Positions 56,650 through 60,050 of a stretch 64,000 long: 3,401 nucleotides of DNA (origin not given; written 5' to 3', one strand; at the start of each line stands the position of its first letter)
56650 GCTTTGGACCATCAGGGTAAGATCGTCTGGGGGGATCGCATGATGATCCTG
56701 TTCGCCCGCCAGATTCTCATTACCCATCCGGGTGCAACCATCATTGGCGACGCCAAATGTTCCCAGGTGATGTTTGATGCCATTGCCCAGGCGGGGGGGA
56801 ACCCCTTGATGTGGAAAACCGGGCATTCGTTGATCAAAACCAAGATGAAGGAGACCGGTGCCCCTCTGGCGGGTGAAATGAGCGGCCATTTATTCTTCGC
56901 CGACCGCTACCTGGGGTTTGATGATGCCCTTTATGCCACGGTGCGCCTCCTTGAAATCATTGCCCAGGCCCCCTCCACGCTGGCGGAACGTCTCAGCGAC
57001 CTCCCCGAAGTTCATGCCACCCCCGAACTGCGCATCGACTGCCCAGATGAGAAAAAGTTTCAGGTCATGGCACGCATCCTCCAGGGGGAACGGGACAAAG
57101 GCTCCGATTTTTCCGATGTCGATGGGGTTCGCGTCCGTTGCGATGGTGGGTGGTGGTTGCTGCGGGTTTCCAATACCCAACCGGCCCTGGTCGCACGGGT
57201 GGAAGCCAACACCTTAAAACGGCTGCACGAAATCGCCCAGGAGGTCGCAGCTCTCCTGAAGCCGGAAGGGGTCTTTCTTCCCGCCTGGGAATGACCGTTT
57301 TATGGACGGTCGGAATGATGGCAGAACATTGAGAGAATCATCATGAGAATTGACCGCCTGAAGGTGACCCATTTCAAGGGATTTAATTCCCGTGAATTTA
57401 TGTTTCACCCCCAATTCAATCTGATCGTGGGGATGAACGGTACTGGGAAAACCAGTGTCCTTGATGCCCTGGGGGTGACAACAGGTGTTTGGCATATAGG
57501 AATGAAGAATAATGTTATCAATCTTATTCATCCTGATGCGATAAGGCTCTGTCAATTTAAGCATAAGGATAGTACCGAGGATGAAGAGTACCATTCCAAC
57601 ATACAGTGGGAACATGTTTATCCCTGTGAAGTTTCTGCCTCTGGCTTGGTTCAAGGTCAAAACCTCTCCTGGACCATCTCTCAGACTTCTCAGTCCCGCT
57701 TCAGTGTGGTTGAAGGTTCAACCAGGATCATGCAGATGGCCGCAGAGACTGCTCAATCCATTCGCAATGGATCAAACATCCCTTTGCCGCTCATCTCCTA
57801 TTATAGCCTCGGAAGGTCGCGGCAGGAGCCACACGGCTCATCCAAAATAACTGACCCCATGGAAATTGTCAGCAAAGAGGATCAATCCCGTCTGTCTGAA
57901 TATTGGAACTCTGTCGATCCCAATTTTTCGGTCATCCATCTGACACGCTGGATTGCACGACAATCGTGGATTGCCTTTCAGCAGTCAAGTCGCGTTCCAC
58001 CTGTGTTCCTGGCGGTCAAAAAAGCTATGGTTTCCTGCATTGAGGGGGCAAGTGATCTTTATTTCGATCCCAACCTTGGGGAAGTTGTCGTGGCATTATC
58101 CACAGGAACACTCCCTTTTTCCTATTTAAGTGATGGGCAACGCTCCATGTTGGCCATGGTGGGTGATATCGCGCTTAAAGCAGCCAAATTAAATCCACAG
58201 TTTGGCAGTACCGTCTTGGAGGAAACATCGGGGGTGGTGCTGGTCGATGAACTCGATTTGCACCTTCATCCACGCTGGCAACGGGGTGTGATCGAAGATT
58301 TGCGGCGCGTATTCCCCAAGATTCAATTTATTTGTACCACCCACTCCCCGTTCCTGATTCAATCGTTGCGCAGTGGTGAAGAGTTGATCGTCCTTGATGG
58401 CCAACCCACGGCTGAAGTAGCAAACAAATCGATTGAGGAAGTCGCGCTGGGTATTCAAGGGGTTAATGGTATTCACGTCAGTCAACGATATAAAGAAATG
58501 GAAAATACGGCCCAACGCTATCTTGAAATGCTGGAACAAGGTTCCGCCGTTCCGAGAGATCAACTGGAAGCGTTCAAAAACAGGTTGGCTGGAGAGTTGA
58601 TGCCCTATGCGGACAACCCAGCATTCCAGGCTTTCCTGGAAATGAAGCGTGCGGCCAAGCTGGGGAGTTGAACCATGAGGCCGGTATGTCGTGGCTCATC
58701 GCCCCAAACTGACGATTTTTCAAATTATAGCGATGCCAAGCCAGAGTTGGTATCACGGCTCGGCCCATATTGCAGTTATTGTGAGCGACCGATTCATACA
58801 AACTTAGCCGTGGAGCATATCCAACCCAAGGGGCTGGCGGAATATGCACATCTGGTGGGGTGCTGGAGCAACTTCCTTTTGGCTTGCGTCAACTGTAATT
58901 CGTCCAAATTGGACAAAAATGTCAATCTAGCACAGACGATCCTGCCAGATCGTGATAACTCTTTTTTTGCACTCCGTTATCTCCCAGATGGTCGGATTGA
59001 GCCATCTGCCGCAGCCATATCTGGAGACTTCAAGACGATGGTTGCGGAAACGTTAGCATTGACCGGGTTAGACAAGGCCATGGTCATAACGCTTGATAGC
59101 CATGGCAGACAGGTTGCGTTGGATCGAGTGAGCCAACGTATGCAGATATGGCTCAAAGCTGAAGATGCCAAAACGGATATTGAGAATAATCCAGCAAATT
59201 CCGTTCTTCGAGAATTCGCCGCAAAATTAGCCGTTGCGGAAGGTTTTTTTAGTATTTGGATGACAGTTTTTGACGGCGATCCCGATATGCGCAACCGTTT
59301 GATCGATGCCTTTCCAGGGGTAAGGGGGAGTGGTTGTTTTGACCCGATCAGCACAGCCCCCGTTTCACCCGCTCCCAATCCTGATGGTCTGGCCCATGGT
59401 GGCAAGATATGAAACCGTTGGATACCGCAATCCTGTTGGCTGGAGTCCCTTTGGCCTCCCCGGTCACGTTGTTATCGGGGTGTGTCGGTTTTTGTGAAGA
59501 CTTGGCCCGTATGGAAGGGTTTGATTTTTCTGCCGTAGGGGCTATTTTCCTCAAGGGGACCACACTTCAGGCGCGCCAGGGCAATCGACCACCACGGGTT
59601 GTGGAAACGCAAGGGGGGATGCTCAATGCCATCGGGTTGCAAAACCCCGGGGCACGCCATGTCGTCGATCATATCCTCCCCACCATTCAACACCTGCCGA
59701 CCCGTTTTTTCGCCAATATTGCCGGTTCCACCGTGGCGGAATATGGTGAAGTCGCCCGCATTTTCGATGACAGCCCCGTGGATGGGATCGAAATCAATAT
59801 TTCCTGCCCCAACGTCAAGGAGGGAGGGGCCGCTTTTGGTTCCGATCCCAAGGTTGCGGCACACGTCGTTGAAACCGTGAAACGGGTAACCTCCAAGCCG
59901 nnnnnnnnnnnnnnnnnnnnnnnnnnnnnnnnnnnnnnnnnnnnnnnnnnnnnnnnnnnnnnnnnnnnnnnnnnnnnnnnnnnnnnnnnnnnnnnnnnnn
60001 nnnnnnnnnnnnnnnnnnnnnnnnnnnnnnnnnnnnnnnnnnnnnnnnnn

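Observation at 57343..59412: Septu-type (PtuA ATPase + PtuB HNH) defence pair inserted into a housekeeping run and translationally overlapped with pyrD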

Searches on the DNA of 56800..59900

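Call 65: search_rna_families(source=window, start=56800, end=59900, threshold=evalue, max_evalue=1)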
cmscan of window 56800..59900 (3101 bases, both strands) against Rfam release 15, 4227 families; matches with E-value up to 1: 0.
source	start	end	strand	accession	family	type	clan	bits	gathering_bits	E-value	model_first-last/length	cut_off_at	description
